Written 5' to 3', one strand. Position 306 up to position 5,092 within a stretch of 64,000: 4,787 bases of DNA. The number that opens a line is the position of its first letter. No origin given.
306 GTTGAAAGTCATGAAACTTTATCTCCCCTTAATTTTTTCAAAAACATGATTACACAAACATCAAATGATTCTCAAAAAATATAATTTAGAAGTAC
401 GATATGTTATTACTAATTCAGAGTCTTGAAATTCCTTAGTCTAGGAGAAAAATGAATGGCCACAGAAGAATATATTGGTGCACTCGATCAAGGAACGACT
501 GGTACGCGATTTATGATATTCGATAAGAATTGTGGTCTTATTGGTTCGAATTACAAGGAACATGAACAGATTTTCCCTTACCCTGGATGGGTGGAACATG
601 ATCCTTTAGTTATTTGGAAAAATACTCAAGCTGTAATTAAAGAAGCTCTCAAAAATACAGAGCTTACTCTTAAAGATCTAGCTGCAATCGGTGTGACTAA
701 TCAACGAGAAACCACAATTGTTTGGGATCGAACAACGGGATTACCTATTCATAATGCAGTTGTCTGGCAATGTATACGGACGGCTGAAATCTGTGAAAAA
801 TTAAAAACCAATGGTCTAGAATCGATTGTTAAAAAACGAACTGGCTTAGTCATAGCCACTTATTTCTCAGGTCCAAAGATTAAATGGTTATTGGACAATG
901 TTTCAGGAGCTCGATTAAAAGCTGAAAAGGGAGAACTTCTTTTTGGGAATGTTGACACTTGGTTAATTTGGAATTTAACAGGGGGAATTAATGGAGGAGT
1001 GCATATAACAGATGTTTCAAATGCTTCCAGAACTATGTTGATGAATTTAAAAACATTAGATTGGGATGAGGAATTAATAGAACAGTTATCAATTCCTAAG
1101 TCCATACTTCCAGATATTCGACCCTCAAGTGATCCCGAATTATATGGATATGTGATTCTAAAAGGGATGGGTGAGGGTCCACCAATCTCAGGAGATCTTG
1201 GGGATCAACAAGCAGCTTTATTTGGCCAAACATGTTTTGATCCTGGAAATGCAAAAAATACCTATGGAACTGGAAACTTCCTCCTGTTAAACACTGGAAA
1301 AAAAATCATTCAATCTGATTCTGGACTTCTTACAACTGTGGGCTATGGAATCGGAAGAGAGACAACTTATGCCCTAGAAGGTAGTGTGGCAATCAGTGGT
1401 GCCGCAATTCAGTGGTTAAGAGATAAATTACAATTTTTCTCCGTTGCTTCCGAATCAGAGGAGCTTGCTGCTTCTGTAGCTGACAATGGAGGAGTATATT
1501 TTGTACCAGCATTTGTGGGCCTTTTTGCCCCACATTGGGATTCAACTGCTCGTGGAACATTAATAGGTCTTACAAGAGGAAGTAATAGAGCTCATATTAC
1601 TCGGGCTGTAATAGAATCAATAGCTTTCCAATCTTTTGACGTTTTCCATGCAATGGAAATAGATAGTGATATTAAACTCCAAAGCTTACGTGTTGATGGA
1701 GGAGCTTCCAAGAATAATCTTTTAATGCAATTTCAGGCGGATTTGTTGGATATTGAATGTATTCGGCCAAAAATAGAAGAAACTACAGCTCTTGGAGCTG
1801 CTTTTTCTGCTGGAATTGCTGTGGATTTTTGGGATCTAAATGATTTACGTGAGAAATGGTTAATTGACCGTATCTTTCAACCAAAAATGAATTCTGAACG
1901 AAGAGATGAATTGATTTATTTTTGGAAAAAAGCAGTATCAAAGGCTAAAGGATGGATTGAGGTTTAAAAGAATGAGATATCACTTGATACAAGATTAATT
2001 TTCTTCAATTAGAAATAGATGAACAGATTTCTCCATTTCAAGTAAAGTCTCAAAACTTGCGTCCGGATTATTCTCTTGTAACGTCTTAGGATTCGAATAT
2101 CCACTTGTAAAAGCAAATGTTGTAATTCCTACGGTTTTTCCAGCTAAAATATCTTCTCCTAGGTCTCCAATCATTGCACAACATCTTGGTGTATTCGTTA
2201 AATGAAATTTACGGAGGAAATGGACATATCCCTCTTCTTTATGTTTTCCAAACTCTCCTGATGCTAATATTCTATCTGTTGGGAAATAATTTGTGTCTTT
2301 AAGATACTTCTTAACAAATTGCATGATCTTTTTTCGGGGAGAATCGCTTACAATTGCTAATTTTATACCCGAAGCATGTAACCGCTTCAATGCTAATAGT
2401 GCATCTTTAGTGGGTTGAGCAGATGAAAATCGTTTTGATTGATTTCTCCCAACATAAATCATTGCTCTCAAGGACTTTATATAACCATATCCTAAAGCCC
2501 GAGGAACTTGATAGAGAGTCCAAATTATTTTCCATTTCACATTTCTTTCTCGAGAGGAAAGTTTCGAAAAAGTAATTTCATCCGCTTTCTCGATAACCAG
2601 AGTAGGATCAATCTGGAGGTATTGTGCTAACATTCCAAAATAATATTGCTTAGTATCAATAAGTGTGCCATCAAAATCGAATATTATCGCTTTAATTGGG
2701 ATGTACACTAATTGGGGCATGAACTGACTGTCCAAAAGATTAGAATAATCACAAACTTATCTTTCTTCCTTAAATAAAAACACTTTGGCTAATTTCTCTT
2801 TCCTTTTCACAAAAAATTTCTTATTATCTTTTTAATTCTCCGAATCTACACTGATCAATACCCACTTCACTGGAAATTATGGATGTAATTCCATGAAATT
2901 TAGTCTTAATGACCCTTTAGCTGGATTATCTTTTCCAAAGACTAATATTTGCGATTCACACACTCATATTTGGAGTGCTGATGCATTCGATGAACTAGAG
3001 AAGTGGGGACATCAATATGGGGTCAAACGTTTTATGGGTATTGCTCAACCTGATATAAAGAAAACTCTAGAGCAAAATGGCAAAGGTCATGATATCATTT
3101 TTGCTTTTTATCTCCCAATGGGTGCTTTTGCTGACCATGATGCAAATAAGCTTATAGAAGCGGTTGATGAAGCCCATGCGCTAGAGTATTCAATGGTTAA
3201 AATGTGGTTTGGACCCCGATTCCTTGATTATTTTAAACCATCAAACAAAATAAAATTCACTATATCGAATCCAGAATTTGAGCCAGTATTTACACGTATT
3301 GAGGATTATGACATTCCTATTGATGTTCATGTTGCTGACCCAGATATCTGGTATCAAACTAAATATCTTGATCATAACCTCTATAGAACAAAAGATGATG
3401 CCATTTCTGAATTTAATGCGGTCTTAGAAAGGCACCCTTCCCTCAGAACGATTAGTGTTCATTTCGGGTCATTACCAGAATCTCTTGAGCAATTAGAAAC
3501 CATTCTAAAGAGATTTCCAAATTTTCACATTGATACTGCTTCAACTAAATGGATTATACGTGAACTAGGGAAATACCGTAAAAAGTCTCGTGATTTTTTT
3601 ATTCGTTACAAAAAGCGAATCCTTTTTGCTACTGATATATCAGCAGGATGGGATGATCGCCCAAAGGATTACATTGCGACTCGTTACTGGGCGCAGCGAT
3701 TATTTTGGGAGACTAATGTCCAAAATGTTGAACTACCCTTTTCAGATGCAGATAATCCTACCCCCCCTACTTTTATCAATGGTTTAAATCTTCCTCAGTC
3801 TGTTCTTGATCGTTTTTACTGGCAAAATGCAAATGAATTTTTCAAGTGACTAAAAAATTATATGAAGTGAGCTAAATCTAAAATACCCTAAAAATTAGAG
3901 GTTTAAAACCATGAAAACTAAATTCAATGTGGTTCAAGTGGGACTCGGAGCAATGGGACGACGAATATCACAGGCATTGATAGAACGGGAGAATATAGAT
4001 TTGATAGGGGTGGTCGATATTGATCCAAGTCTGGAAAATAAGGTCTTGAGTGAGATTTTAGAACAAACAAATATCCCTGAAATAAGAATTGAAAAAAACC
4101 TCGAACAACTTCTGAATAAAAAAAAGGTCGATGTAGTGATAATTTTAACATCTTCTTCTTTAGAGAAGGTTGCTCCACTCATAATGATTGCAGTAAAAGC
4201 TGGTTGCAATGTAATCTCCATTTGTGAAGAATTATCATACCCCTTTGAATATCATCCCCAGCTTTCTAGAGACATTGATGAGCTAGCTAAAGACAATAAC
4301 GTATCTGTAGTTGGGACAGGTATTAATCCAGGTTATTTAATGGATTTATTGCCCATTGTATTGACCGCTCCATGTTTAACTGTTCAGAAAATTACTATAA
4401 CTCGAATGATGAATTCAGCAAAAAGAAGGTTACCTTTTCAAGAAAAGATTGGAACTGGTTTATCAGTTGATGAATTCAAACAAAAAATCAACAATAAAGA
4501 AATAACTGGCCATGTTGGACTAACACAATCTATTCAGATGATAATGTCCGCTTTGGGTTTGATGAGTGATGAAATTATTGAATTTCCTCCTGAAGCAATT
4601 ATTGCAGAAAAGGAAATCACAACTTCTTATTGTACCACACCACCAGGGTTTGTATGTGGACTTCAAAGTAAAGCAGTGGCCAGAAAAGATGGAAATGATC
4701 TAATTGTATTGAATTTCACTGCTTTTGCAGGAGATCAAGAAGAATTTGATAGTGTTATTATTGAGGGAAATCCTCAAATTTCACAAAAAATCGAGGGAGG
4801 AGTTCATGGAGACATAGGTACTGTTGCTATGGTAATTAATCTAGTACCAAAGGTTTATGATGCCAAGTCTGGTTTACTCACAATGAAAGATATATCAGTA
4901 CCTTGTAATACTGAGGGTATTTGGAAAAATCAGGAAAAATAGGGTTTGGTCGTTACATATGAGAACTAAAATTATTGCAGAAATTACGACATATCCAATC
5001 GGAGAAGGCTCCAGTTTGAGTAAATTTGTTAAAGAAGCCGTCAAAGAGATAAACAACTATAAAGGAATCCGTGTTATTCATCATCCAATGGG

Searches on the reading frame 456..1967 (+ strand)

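Call 31: search_protein_families(library=pfam, proteins=[window:456-1967:+], max_evalue=0.001)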
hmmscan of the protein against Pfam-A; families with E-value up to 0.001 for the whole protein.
window:456-1967:+ (503 aa): 2 families
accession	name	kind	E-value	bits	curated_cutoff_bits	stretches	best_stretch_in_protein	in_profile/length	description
PF00370.27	FGGY_N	-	3.1e-70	237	28.8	1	6-257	1-245/245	FGGY family of carbohydrate kinases, N-terminal domain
PF02782.22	FGGY_C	-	1.4e-42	146.1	27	1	267-455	2-197/198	FGGY family of carbohydrate kinases, C-terminal domain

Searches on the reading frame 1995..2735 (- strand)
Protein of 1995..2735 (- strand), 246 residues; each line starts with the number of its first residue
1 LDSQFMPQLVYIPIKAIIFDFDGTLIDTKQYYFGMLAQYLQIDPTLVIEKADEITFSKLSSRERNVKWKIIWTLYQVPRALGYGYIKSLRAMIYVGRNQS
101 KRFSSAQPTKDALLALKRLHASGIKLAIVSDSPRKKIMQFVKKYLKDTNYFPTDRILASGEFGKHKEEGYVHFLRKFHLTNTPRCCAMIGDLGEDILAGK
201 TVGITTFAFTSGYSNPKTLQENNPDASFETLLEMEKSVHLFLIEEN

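Call 31: search_protein_families(library=pfam, proteins=[window:1995-2735:-], max_evalue=0.001)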
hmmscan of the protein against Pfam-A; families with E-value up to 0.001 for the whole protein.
window:1995-2735:- (246 aa): 4 families
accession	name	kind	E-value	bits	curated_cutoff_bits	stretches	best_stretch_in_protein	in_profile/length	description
PF13419.12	HAD_2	-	5.9e-18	66.1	23.8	1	17-208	1-177/178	Haloacid dehalogenase-like hydrolase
PF00702.32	Hydrolase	-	1.3e-17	65.2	26.4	1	14-203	1-191/191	haloacid dehalogenase-like hydrolase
PF13242.12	Hydrolase_like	-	3.9e-08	33.5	22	1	163-233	3-74/75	HAD-hyrolase-like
PF12710.13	HAD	-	7.4e-06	27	27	1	17-153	1-124/189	haloacid dehalogenase-like hydrolase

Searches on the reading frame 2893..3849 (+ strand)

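Call 31: search_protein_families(library=pfam, proteins=[window:2893-3849:+], max_evalue=0.001)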
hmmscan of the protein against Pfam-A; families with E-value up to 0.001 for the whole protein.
window:2893-3849:+ (318 aa): 1 family
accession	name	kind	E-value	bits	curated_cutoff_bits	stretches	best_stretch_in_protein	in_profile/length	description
PF04909.20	Amidohydro_2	-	1.5e-12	48.3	26.4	1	128-317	125-287/289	Amidohydrolase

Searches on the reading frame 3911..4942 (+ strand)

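Call 31: search_protein_families(library=pfam, proteins=[window:3911-4942:+], max_evalue=0.001)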
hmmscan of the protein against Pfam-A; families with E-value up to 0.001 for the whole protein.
window:3911-4942:+ (343 aa): 4 families
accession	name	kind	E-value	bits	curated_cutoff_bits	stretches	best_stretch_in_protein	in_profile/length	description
PF19328.4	DAP_DH_C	-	5.1e-39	134.5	23.3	1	142-336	1-198/206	2,4-diaminopentanoate dehydrogenase C-terminal domain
PF01408.29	GFO_IDH_MocA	-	9.7e-09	36.4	24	1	5-132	1-115/120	Oxidoreductase family, NAD-binding Rossmann fold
PF01113.26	DapB_N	-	1.8e-06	28.5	25.6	1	7-102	3-95/124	Dihydrodipicolinate reductase, N-terminus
PF03447.22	NAD_binding_3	-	2.4e-05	25.4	24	1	11-106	1-90/116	Homoserine dehydrogenase, NAD binding domain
